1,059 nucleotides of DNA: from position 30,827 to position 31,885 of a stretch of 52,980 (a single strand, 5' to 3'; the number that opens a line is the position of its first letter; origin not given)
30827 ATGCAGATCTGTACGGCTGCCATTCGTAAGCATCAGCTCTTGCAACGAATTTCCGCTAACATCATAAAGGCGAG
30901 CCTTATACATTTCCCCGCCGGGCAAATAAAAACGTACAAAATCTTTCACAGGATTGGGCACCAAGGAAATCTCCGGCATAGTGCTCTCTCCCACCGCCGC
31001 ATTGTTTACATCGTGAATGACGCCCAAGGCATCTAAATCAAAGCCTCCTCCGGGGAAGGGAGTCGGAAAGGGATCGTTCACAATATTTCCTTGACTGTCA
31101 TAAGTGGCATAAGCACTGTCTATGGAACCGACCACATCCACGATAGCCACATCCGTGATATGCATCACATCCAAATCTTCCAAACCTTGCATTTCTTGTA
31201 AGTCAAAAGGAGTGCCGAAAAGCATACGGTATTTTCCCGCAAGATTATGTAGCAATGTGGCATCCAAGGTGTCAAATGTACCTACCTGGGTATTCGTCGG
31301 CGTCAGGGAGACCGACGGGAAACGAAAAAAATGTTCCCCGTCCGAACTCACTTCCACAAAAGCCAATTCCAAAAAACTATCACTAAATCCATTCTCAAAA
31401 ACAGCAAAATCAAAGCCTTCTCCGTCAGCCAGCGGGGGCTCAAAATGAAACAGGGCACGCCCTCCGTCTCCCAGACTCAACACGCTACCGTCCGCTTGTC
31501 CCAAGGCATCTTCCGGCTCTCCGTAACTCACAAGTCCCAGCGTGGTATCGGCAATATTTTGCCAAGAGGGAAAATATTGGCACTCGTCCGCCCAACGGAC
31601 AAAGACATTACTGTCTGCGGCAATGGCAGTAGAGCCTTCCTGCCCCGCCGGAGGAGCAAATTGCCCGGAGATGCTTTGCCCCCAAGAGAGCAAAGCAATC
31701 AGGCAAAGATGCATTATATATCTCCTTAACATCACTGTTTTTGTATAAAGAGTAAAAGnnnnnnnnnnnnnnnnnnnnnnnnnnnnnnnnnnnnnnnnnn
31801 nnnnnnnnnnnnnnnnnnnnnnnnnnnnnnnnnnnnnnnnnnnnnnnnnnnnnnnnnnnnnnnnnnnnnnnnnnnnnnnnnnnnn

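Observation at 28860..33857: Cobalamin riboswitch controls two T9SS-sorted surface proteins plus a BtuB-sized TonB receptor: a candidate T9SS-anchored B12 capture system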

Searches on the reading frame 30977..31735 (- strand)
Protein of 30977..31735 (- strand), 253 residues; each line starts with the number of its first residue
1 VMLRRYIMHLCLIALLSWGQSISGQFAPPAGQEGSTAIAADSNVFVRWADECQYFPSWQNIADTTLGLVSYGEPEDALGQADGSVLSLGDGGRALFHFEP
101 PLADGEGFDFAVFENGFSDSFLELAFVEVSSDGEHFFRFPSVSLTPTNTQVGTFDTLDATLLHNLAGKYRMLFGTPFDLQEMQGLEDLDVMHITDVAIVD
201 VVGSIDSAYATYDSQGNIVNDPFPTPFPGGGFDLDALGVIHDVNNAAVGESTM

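Call 10: find_homologous_proteins(query=window:30977-31735:-, max_evalue=0.001)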
Query seq(253 aa) (253 aa): 7990 proteins with E <= 0.001 among 8000 candidates; the best 120 are listed.
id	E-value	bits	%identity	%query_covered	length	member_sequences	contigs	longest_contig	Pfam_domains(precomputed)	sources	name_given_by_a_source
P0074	2.2e-161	553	100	97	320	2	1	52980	PF18962.8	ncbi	-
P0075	4.7e-132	457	81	100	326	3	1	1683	PF18962.8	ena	-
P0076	1.5e-102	360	65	96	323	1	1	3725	PF18962.8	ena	-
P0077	2.4e-98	346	66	91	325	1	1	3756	PF18962.8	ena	-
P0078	1.9e-95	337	66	95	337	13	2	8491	-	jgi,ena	jgi:hypothetical protein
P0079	2.5e-95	337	66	89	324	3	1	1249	PF18962.8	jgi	jgi:hypothetical protein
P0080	3.6e-94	333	67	92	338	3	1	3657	PF18962.8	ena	-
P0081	2.1e-93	330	60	96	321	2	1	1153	PF18962.8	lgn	-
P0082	5.1e-93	329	63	92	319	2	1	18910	PF18962.8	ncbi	-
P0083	2.4e-92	327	60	96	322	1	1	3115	PF18962.8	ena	-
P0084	4.5e-92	326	61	99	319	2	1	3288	PF18962.8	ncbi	-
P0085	8.3e-92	325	65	88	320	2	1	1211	PF18962.8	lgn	-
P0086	2.7e-91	323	63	90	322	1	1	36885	PF18962.8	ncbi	-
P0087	2.8e-91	323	62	91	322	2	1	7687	PF18962.8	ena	-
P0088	6.6e-91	322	60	99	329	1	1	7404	PF18962.8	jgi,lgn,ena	-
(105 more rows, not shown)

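Call 53: search_protein_representatives(protein=window:30980-31663:-)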
Query: 228 residues. Proteins with E-value up to 0.001 (for the whole library): 1854; up to 1e-10: 1433; up to 1e-30: 770. The best 150 are listed.
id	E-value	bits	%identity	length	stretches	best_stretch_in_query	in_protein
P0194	2.2e-111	387.1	48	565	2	1-217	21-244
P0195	6.4e-80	284.1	57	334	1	1-223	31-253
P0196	8.5e-80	283.7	61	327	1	1-219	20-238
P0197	1.3e-78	279.8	59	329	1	1-220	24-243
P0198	2.4e-78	279.0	60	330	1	2-218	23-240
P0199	9.3e-78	277.0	57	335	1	1-224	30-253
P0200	1.0e-75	270.4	59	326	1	2-218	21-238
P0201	1.1e-74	267.0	57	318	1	1-218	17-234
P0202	8.0e-74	264.2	61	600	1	2-218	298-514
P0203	2.0e-73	262.8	58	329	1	1-217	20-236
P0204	3.0e-73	262.3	56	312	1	1-219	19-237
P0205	4.0e-73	261.9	60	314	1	1-223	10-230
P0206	1.0e-72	260.5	57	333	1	1-226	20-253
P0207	3.0e-72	259.0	54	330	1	2-225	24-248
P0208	3.8e-72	258.7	57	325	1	2-218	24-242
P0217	6.3e-71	254.7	59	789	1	2-218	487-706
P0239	9.4e-69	247.6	55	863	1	9-220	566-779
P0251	1.9e-67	243.3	58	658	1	2-217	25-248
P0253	2.3e-67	243.0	58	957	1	2-221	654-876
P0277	1.2e-65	237.4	59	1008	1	2-219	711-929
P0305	4.9e-64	232.2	55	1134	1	2-217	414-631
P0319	1.1e-62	227.7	56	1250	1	2-221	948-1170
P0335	7.6e-62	225.0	54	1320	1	2-218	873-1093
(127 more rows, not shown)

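Call 54: search_protein_families(library=pfam, proteins=[P0194, P0202, P0217, P0239, P0253, P0277, P0305, P0319, P0335, P0251], max_evalue=0.01)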
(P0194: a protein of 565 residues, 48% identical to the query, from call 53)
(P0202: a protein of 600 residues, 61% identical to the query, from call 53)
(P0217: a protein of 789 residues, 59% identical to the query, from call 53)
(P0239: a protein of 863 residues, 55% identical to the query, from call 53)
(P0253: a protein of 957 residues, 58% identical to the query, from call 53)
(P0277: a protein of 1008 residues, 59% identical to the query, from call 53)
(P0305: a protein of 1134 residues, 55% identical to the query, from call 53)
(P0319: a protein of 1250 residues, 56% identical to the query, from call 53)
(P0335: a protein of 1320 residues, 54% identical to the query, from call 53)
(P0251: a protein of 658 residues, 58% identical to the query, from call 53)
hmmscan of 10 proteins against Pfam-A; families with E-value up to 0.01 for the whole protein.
P0194 (565 aa): 4 families
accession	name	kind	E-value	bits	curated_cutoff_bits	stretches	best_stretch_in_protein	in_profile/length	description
PF18962.6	Por_Secre_tail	-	1.2e-13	51.6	27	1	496-560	1-71/75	Secretion system C-terminal sorting domain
PF15863.10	EELM2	-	0.00046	20.7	27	0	425-469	122-167/170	Extended EGL-27 and MTA1 homology domain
PF22411.1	Mre11_2nd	-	0.00087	19.6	27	0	173-199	34-55/59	Mre11 nuclease, second domain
PF22416.2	Lmo2445-like_C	-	0.0059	17.6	27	0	87-145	33-92/94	Lmo2445-like, C-terminal domain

P0202 (600 aa): 1 family
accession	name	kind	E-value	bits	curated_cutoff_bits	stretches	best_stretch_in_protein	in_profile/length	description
PF18962.6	Por_Secre_tail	-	1.3e-10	41.8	27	1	532-598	1-75/75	Secretion system C-terminal sorting domain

P0217 (789 aa): 1 family
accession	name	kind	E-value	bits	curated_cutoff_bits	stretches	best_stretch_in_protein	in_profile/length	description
PF18962.6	Por_Secre_tail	-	5e-11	43.2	27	1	722-787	2-74/75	Secretion system C-terminal sorting domain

P0239 (863 aa): 2 families
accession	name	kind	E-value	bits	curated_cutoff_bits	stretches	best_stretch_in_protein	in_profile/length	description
PF18962.6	Por_Secre_tail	-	1.1e-06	29.3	27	1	793-862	1-75/75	Secretion system C-terminal sorting domain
PF17171.9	GST_C_6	-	1.4e-06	28.4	28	0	321-348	27-56/64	Glutathione S-transferase, C-terminal domain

P0253 (957 aa): 2 families
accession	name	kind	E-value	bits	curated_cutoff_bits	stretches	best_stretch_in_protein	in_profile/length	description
PF14478.12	DUF4430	-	2.6e-15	57.1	23.8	2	89-162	7-71/72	Domain of unknown function (DUF4430)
PF18962.6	Por_Secre_tail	-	2.1e-11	44.4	27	1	890-954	1-74/75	Secretion system C-terminal sorting domain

P0277 (1008 aa): 1 family
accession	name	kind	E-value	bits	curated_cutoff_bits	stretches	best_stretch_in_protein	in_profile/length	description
PF18962.6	Por_Secre_tail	-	1.6e-08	35.2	27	1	943-1008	1-72/75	Secretion system C-terminal sorting domain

P0305 (1134 aa): 5 families
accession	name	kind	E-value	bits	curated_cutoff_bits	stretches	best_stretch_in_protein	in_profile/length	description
PF00801.26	PKD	-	4.3e-14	52.7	23.5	2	643-712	8-75/80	PKD domain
PF18911.6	PKD_4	-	1e-13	51.6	27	2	333-409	11-85/85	PKD domain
PF18962.6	Por_Secre_tail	-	9.4e-11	42.3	27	1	1056-1130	2-73/75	Secretion system C-terminal sorting domain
PF13860.13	FlgD_ig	-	0.0024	18.3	27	0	1071-1122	20-76/79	FlgD Ig-like domain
PF08931.15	Caudo_bapla_RBP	-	0.01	16.3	26.7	0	632-694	31-94/101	Lactophage receptor-binding protein C-terminal head domain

P0319 (1250 aa): 2 families
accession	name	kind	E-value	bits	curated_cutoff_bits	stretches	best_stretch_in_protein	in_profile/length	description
PF18962.6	Por_Secre_tail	-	9.3e-10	39.1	27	1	1183-1247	1-74/75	Secretion system C-terminal sorting domain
PF14478.12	DUF4430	-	4.6e-09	37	23.8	0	376-436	13-68/72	Domain of unknown function (DUF4430)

P0335 (1320 aa): 4 families
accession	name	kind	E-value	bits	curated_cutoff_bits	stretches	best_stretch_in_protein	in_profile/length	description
PF18998.6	Flg_new_2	-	6.8e-23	80.9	23.6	2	1104-1168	2-72/73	Divergent InlB B-repeat domain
PF18962.6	Por_Secre_tail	-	5.7e-11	43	27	1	1255-1318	1-70/75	Secretion system C-terminal sorting domain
PF00041.27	fn3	-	8.4e-09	36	25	1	425-493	2-76/84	Fibronectin type III domain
PF09479.16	Flg_new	-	0.00019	21.9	27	0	1101-1163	1-64/65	Listeria-Bacteroides repeat domain (List_Bact_rpt)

P0251 (658 aa): 2 families
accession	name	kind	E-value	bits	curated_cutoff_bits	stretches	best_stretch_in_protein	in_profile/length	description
PF14717.12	DUF4465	-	7.8e-52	176.6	25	1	292-476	2-176/176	Domain of unknown function (DUF4465)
PF18962.6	Por_Secre_tail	-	1.3e-11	45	27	1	589-656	1-74/75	Secretion system C-terminal sorting domain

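Call 59: search_protein_families(library=pfam, proteins=[P0253, P0319], max_evalue=0.01)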
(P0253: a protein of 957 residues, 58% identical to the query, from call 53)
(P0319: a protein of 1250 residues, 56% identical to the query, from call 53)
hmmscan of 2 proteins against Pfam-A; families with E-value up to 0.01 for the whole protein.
P0253 (957 aa): 2 families
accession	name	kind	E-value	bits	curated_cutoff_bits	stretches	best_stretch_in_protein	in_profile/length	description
PF14478.12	DUF4430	-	2.6e-15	57.1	23.8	2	89-162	7-71/72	Domain of unknown function (DUF4430)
PF18962.6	Por_Secre_tail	-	2.1e-11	44.4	27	1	890-954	1-74/75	Secretion system C-terminal sorting domain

P0319 (1250 aa): 2 families
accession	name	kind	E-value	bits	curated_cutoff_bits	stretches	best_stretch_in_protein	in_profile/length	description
PF18962.6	Por_Secre_tail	-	9.3e-10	39.1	27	1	1183-1247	1-74/75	Secretion system C-terminal sorting domain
PF14478.12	DUF4430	-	4.6e-09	37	23.8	0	376-436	13-68/72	Domain of unknown function (DUF4430)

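Call 86: search_solved_structures(query=A7, max_evalue=10, show_alignments=2)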
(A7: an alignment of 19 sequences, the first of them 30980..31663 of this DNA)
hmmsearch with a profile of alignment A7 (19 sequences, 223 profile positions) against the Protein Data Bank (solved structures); distinct sequences matched with E-value up to 10: 1.
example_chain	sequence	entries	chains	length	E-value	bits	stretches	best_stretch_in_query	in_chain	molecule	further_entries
4r9n_A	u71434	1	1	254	0.15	14.5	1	150-192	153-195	Lmo0547 protein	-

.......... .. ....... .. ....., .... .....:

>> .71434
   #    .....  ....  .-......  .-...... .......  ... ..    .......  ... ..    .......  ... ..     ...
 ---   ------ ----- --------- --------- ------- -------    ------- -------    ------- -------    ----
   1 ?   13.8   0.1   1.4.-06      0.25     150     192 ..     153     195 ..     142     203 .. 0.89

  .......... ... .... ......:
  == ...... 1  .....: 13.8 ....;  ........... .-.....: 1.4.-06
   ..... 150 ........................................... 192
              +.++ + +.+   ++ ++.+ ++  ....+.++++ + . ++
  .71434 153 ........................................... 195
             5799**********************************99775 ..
